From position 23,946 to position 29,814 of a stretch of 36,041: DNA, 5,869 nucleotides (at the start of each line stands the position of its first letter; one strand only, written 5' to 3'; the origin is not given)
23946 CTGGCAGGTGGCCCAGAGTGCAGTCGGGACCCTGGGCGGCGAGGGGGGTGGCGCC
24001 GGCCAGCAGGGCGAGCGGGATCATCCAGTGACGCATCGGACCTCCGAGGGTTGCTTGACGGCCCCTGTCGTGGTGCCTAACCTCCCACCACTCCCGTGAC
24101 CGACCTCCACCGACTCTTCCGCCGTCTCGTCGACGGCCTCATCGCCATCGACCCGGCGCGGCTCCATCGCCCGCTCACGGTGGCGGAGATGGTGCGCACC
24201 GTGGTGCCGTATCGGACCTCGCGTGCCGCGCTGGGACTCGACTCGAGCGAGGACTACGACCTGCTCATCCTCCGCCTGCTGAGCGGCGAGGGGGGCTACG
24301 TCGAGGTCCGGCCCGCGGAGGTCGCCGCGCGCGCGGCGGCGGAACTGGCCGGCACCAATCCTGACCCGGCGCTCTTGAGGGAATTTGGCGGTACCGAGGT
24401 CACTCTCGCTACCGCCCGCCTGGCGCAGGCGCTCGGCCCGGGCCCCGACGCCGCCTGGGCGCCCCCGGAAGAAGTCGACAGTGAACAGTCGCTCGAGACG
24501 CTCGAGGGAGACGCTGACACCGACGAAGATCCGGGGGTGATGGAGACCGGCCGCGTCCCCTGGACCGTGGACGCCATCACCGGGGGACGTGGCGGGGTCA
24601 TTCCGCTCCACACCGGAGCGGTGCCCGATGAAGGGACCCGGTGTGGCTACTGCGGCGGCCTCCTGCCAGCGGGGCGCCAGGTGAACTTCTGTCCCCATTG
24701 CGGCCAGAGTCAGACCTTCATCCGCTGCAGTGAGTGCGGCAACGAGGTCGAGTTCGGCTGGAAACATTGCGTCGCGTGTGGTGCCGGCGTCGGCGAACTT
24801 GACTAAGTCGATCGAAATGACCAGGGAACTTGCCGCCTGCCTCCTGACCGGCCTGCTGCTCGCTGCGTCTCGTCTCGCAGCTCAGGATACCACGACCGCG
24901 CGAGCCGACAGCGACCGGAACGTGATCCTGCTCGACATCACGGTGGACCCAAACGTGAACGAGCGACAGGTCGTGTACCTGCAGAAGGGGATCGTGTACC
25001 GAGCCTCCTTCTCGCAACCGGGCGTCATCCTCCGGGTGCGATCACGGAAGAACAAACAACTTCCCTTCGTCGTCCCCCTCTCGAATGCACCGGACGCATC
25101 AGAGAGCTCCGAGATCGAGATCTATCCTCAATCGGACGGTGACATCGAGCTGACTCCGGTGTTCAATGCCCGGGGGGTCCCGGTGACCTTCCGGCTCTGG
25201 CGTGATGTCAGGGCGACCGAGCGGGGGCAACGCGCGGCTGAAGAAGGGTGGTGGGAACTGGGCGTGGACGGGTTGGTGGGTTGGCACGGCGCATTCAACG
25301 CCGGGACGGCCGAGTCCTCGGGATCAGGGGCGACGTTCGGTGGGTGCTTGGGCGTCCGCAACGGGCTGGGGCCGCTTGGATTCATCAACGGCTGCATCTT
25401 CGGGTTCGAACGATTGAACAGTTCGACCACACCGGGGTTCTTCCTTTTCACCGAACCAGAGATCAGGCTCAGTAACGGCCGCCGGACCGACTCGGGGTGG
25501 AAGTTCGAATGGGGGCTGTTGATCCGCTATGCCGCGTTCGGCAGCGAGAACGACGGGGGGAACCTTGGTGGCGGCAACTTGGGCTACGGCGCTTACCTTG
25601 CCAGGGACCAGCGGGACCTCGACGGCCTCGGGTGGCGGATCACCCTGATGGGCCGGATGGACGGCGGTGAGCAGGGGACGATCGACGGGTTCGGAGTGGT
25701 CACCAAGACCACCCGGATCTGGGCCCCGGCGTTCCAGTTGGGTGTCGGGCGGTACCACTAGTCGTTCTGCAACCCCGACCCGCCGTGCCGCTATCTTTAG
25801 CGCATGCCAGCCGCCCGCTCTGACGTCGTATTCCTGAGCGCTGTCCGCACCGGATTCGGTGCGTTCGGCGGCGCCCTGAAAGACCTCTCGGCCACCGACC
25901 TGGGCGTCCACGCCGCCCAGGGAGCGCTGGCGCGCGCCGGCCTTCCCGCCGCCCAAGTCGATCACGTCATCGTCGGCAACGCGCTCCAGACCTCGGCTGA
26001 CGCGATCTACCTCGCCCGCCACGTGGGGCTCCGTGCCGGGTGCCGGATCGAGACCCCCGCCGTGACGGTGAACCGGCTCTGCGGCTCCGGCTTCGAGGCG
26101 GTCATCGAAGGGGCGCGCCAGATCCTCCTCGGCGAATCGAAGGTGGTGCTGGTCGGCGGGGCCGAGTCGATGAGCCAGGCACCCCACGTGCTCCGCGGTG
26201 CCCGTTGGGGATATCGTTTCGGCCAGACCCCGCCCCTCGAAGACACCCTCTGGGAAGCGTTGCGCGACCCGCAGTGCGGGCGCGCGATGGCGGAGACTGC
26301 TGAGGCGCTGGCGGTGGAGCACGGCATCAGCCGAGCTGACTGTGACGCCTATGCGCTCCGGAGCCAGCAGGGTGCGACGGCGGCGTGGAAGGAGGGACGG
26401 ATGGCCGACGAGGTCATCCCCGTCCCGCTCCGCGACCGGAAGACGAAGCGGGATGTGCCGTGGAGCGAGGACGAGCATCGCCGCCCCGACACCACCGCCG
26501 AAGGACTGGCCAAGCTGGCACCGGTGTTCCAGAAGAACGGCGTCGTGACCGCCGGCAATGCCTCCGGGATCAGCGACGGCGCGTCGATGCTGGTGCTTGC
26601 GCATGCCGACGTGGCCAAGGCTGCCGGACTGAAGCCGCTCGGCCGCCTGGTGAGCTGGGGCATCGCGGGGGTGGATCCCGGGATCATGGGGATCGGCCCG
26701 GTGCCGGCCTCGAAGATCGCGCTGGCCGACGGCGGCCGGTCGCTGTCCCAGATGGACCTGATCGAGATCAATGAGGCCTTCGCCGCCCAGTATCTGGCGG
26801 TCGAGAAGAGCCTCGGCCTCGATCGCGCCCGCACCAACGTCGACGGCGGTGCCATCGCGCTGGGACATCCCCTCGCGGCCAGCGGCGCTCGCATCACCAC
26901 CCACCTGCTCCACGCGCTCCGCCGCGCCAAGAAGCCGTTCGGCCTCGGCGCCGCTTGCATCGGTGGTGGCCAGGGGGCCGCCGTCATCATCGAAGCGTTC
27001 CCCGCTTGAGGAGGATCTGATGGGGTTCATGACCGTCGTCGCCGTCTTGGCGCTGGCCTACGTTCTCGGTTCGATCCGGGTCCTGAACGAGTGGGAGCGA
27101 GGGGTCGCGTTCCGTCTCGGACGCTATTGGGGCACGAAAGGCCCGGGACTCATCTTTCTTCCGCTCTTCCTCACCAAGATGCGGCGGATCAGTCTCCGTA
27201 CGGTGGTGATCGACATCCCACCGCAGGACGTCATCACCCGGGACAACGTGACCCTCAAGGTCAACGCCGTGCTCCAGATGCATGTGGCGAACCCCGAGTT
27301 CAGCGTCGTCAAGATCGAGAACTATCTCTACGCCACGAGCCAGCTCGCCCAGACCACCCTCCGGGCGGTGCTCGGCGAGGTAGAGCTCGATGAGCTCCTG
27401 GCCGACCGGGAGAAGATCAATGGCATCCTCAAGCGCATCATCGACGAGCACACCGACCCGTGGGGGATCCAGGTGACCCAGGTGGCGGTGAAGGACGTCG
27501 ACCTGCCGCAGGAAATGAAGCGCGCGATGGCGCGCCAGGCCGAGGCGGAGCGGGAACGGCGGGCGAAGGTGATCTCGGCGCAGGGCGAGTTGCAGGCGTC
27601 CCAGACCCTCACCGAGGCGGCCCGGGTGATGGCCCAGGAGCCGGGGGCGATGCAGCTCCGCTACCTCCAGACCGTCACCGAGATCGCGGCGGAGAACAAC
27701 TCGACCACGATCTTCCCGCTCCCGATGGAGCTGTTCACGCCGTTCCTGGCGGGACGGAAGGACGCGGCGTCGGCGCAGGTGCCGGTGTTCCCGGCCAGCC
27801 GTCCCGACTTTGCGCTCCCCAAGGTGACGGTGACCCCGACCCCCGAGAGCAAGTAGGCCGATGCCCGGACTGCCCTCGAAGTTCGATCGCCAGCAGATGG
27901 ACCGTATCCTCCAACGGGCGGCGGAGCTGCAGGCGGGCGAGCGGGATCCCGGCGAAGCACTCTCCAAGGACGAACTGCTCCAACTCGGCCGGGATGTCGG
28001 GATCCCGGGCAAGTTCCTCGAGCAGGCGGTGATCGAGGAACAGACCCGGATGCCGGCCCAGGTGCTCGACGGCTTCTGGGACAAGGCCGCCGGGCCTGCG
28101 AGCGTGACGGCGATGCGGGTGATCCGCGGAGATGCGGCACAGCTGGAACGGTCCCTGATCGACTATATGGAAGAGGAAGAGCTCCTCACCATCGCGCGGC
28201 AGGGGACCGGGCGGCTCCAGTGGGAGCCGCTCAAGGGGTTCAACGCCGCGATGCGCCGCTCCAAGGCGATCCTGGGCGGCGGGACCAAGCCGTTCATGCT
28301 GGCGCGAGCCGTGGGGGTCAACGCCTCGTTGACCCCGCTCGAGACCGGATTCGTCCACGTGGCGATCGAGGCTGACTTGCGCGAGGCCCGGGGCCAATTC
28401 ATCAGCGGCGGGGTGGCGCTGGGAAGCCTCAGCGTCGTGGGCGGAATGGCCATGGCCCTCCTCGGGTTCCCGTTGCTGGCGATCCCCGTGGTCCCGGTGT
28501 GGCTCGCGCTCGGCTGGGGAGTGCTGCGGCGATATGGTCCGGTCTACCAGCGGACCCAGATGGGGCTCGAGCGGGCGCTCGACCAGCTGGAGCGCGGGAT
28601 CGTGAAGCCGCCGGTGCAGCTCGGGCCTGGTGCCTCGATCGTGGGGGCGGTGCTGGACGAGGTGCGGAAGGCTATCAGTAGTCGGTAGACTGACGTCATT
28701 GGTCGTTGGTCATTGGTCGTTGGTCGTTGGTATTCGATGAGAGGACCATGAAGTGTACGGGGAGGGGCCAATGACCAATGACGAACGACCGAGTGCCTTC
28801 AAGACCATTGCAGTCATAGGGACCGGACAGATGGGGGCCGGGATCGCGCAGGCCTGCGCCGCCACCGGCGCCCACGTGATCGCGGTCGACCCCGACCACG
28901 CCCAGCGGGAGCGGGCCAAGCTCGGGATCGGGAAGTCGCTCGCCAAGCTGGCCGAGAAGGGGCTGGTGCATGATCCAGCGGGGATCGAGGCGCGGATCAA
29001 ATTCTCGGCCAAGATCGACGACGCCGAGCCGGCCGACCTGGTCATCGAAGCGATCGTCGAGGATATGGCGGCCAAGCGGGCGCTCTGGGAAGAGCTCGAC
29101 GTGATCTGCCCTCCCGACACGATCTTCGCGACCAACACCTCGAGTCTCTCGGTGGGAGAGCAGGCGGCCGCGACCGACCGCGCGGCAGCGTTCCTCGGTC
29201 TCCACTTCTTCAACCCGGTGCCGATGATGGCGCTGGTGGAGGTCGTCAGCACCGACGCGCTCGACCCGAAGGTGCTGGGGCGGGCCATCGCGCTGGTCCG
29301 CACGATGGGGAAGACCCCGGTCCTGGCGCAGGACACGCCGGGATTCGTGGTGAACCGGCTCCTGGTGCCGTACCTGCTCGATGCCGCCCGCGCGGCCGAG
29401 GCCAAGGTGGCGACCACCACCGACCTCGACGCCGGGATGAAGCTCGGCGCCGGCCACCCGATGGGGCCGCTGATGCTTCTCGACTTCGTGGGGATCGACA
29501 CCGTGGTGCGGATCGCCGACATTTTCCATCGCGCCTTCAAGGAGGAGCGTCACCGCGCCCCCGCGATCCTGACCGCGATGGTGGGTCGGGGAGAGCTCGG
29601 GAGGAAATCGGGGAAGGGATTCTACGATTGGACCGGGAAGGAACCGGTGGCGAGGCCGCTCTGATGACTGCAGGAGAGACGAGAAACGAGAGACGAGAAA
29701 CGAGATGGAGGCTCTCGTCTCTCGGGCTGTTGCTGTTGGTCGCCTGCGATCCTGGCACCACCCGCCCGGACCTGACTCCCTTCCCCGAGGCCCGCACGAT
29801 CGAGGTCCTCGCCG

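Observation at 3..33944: Thirteen gene-boundary arrays of locus-specific tandem heptanucleotides, ten arranged as inverted pairs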

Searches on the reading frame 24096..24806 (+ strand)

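Call 8: search_protein_families(library=pfam, proteins=[window:24096-24806:+])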
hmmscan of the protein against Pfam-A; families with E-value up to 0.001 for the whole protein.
window:24096-24806:+ (236 aa): 3 families
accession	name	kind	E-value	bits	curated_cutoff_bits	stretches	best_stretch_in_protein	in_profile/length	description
PF13248.11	Zn_ribbon_3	-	9.9e-09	34.8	27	1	209-230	3-24/26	zinc-ribbon domain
PF12773.13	DZR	-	2.6e-06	27.9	27.3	1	183-229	1-45/45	Double zinc ribbon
PF17032.10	Zn_ribbon_15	-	0.00011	23.3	28.9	0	207-229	51-73/73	zinc-ribbon family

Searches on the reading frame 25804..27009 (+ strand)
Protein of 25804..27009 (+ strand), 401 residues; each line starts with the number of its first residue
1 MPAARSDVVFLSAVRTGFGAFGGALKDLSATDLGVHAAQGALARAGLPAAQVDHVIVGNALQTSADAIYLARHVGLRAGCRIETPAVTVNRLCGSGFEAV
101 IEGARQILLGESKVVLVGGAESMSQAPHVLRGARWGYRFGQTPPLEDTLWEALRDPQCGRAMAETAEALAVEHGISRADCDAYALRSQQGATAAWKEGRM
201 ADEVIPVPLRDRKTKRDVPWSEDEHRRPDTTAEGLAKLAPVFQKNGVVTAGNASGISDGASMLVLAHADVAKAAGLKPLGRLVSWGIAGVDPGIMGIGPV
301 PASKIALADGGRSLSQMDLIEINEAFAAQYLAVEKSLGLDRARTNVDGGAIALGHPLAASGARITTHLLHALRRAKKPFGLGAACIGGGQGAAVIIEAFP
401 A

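Call 8: search_protein_families(library=pfam, proteins=[window:25804-27009:+])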
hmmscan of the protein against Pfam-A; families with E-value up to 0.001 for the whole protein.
window:25804-27009:+ (401 aa): 3 families
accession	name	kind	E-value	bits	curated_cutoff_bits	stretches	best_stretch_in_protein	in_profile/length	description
PF00108.29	Thiolase_N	-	1e-80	271.3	26.4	1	8-268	1-259/260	Thiolase, N-terminal domain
PF02803.24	Thiolase_C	-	1.3e-45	154.5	27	1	276-397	1-122/123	Thiolase, C-terminal domain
PF00109.32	ketoacyl-synt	-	1.9e-05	24.9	20.8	1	27-130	110-211/252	Beta-ketoacyl synthase, N-terminal domain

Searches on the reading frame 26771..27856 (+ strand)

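Call 8: search_protein_families(library=pfam, proteins=[window:26771-27856:+])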
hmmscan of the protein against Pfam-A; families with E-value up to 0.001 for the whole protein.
window:26771-27856:+ (361 aa): 2 families
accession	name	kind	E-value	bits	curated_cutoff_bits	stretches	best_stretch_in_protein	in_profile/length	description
PF01145.31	Band_7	-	6.5e-36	124.5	23.6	1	104-273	2-175/176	SPFH domain / Band 7 family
PF13421.11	Band_7_1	-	3.9e-06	27.1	24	1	172-258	123-208/211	SPFH domain-Band 7 family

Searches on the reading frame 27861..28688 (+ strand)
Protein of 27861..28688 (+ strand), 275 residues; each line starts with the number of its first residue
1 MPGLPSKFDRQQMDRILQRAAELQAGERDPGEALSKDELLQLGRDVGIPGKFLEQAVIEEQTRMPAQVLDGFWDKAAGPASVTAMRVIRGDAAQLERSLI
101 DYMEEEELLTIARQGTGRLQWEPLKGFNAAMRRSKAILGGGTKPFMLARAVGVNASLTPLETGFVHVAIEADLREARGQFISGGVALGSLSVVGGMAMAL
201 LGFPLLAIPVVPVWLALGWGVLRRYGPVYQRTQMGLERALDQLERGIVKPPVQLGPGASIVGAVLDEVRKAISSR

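Call 8: search_protein_families(library=pfam, proteins=[window:27861-28688:+])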
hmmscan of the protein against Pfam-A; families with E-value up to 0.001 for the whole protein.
window:27861-28688:+ (275 aa): 0 families

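Call 37: find_encoding_contigs(protein=window:27861-28688:+, flank=10000, max_places=10)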
Protein window:27861-28688:+ (275 aa): no gene with exactly this product is on record in the collection.

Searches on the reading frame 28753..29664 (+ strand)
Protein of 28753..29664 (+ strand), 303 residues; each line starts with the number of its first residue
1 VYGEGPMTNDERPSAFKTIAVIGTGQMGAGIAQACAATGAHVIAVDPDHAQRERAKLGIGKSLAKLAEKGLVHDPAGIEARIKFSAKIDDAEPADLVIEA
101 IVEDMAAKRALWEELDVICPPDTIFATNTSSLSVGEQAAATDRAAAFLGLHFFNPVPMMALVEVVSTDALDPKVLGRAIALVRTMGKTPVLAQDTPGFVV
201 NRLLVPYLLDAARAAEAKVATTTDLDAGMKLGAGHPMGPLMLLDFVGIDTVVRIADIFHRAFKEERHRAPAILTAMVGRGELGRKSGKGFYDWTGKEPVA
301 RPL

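Call 8: search_protein_families(library=pfam, proteins=[window:28753-29664:+])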
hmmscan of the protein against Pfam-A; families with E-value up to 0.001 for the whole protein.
window:28753-29664:+ (303 aa): 7 families
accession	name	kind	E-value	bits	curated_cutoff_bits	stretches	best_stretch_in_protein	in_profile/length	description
PF02737.24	3HCDH_N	-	4.4e-56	190.1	22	1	18-194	1-179/180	3-hydroxyacyl-CoA dehydrogenase, NAD binding domain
PF00725.27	3HCDH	-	8e-30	103.7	22.1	1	197-293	1-97/97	3-hydroxyacyl-CoA dehydrogenase, C-terminal domain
PF03807.23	F420_oxidored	-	9.3e-06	26.6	21.6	1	18-64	1-49/94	NADP oxidoreductase coenzyme F420-dependent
PF02826.25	2-Hacid_dh_C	-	9.4e-06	25.5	25.1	1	17-65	37-87/178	D-isomer specific 2-hydroxyacid dehydrogenase, NAD binding domain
PF03446.21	NAD_binding_2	-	0.00015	22.3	21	1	18-56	1-39/161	NAD binding domain of 6-phosphogluconate dehydrogenase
PF13241.12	NAD_binding_7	-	0.00038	21.4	22.1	0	17-114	8-81/104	Putative NAD(P)-binding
PF02254.24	TrkA_N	-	0.001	19.8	23.8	0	19-56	1-38/116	TrkA-N domain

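Call 35: find_encoding_contigs(protein=window:28771-29664:+, flank=10000, max_places=10)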
Protein window:28771-29664:+ (297 aa): no gene with exactly this product is on record in the collection.

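Call 36: find_encoding_contigs(protein=window:28753-29664:+, flank=10000, max_places=10)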
Protein window:28753-29664:+ (303 aa): no gene with exactly this product is on record in the collection.

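Call 38: find_related_loci(query=window:28771-29664:+, collection=metagenome_contigs, flank=10000)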
Query window:28771-29664:+ (297 aa) in metagenome_contigs; peptide patterns used: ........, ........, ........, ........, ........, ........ (x = any residue, [..] = any of these).
600 stretches matched a pattern (row limit reached: there are more); 570 encode a relative of the query (tblastn E <= 1e-3); the best 80 are kept; 80 distinct loci.
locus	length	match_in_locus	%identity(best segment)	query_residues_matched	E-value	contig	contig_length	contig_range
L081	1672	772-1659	51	2-294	7e-93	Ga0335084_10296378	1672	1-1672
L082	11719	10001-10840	49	11-288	2e-79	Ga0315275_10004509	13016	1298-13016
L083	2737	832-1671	48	10-287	1e-79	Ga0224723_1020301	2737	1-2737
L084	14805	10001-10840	47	11-288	7e-78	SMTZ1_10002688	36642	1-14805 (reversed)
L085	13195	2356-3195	46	10-287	1e-72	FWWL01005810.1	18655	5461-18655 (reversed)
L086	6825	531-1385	43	5-287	2e-71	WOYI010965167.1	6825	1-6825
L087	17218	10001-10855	42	5-287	1e-71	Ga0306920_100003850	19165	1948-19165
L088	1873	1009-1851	42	9-287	2e-73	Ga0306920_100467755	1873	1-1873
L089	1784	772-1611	44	10-287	4e-73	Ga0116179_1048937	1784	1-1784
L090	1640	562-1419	45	2-287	9e-74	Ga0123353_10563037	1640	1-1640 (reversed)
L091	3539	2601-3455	41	9-291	2e-70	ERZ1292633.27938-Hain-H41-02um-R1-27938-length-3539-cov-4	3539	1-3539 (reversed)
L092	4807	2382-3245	40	3-287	6e-70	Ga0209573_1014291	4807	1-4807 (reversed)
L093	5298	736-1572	44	11-287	5e-70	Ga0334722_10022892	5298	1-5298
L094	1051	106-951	44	8-287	2e-75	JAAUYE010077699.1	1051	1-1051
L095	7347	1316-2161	42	8-287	7e-70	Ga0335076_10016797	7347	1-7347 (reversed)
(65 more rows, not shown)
